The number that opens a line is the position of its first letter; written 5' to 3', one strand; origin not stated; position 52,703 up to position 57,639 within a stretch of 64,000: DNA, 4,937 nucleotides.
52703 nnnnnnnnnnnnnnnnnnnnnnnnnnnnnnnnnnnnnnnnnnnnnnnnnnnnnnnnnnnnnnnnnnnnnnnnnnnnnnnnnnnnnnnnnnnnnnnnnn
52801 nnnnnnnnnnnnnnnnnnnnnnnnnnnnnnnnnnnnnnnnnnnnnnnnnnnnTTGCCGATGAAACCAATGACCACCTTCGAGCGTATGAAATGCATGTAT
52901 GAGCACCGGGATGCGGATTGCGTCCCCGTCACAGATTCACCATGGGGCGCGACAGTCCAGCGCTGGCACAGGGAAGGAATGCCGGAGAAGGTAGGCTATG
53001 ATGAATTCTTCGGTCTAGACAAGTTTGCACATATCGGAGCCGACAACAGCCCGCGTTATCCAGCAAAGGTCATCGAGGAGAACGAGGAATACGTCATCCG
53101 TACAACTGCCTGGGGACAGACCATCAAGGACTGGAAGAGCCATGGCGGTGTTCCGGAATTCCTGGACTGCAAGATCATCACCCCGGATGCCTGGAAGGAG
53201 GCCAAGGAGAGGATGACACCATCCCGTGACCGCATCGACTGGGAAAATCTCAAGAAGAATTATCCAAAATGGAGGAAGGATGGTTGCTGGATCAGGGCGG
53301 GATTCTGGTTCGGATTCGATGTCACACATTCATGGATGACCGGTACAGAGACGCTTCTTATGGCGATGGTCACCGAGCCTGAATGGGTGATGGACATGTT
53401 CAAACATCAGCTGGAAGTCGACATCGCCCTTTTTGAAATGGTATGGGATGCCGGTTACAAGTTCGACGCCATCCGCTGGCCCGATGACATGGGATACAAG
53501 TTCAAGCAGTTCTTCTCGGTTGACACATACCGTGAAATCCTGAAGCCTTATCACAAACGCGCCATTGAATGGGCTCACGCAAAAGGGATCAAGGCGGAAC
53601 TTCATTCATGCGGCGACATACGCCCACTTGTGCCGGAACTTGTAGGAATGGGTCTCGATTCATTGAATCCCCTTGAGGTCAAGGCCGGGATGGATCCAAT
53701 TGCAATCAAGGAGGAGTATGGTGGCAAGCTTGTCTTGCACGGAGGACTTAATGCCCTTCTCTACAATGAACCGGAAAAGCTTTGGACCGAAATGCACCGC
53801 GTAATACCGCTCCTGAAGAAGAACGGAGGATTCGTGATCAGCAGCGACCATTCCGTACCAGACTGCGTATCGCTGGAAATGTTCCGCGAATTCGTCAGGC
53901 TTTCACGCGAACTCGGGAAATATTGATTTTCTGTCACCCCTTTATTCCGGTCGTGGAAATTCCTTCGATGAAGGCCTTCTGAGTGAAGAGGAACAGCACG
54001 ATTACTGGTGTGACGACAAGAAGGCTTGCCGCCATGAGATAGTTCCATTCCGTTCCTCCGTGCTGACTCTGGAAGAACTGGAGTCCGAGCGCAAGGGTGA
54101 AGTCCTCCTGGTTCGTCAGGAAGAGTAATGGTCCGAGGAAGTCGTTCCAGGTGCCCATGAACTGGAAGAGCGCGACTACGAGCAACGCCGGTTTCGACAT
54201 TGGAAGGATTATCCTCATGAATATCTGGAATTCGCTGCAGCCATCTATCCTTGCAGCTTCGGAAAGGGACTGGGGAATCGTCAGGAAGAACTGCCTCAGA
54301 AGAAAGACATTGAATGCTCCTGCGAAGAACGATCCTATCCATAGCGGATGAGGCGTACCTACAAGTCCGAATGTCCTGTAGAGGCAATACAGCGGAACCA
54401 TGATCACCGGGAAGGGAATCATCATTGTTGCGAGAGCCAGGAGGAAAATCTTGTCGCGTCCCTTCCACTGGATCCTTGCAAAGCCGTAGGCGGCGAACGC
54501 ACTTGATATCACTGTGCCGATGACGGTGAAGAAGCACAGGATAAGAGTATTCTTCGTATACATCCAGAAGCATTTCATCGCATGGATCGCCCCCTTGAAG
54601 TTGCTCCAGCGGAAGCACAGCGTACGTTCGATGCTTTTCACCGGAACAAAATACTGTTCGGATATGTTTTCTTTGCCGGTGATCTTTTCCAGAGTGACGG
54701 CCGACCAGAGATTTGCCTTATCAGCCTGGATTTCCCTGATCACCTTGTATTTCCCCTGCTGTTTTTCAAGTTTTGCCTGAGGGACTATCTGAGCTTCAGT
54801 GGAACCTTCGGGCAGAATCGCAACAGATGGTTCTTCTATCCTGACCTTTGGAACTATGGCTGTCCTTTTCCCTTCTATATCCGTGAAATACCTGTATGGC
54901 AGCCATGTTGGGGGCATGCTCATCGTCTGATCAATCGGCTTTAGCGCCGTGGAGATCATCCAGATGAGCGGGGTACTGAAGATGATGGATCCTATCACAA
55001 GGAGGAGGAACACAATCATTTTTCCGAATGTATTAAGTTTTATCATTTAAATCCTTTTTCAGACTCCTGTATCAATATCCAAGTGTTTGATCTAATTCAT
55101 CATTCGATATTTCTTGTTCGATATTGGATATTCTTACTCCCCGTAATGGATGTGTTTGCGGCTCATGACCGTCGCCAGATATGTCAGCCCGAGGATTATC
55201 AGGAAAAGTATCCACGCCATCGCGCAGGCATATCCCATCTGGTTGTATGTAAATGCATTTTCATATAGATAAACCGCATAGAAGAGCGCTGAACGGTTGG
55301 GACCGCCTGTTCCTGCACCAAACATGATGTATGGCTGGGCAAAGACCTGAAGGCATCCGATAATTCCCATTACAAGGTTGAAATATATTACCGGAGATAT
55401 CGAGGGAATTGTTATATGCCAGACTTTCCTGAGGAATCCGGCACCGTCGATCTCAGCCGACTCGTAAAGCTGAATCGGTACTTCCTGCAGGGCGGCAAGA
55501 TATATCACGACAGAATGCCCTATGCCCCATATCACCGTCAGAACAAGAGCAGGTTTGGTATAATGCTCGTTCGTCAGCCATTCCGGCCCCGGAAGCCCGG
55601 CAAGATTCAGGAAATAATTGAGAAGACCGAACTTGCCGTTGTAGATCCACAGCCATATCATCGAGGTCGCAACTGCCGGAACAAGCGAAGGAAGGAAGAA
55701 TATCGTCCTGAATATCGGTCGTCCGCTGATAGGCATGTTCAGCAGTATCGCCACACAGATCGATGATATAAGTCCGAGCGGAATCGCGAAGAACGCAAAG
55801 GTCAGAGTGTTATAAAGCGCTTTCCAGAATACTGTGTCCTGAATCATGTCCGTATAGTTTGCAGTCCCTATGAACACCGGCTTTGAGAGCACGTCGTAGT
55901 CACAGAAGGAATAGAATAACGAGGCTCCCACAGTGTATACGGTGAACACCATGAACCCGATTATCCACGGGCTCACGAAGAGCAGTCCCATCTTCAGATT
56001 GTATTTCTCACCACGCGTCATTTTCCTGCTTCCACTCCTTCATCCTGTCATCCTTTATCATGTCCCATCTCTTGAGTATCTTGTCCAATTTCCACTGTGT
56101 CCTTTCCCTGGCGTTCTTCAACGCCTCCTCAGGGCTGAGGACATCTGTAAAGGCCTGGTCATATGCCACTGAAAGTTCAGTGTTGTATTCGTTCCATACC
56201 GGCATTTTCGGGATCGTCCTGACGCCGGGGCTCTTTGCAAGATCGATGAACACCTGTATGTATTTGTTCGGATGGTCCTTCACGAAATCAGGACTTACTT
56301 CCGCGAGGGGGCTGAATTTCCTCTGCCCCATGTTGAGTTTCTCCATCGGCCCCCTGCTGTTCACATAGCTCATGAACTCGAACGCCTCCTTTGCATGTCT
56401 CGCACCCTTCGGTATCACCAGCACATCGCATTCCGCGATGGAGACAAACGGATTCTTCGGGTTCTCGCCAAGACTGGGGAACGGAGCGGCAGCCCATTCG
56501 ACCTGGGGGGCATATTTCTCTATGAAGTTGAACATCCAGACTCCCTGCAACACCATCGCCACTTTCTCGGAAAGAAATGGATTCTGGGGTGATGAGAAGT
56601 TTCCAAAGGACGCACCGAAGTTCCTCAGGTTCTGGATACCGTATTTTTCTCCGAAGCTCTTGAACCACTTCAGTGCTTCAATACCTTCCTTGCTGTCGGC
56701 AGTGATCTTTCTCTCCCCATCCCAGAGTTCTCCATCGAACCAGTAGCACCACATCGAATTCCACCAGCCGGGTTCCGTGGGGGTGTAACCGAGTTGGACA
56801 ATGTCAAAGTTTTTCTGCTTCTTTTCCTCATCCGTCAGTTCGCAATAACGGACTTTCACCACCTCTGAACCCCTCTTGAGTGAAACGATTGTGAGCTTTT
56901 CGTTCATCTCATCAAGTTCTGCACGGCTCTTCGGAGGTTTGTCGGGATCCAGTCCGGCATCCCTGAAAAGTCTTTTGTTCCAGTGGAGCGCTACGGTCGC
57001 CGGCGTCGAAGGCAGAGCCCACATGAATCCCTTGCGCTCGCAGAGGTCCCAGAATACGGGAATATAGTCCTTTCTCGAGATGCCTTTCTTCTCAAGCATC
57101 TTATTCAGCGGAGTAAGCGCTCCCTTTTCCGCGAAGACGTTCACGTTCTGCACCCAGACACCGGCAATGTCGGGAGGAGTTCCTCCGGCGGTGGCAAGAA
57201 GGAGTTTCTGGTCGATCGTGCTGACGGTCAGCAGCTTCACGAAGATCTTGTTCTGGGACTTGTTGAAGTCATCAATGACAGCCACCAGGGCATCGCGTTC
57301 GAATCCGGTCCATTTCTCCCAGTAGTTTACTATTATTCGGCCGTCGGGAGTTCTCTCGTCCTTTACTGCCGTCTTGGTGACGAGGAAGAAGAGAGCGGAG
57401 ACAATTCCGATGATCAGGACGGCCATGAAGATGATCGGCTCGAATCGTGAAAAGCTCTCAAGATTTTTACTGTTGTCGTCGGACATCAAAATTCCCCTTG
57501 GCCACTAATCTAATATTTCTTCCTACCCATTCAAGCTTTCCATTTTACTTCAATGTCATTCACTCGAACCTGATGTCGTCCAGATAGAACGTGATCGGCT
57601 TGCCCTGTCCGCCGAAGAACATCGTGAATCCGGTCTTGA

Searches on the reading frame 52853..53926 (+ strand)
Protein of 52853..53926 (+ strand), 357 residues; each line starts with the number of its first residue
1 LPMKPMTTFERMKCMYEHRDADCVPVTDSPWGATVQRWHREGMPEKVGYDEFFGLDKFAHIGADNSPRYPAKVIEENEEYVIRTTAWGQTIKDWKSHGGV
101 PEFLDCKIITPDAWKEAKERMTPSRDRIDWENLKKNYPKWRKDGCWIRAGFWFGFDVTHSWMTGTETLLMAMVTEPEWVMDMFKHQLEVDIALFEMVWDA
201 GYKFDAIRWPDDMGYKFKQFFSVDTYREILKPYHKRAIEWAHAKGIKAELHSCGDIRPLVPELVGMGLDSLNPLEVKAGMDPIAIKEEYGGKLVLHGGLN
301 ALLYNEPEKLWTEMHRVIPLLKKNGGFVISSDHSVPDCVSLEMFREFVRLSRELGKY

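Call 72: search_protein_families(library=pfam, proteins=[window:52853-53926:+], max_evalue=0.00001)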
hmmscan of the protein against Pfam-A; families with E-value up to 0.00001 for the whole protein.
window:52853-53926:+ (357 aa): 1 family
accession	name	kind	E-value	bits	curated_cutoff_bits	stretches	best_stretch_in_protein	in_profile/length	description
PF01208.23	URO-D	-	2.7e-13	50.1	23.9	1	162-353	153-345/346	Uroporphyrinogen decarboxylase (URO-D)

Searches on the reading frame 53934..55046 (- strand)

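Call 72: search_protein_families(library=pfam, proteins=[window:53934-55046:-], max_evalue=0.00001)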
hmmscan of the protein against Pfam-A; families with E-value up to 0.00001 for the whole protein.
window:53934-55046:- (370 aa): 1 family
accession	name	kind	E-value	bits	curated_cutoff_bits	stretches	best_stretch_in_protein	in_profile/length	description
PF00528.27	BPD_transp_1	-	9.7e-20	71.5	26.4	1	184-359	7-178/184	Binding-protein-dependent transport system inner membrane component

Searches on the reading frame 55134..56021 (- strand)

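Call 73: search_protein_families(library=pfam, proteins=[window:55134-56021:-], max_evalue=0.00001)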
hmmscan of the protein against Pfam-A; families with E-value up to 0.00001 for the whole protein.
window:55134-56021:- (295 aa): 1 family
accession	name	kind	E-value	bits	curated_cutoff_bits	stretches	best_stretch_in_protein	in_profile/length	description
PF00528.27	BPD_transp_1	-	1.8e-13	51.1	26.4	1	80-286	2-178/184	Binding-protein-dependent transport system inner membrane component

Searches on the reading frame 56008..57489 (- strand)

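Call 73: search_protein_families(library=pfam, proteins=[window:56008-57489:-], max_evalue=0.00001)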
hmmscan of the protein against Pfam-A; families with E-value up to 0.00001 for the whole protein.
window:56008-57489:- (493 aa): 2 families
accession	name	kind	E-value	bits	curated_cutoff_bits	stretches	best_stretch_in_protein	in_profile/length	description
PF01547.30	SBP_bac_1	-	3.2e-26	93.5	26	1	66-379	6-303/307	Bacterial extracellular solute-binding protein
PF13416.11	SBP_bac_8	-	2.5e-21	77.1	27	1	70-386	1-253/279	Bacterial extracellular solute-binding protein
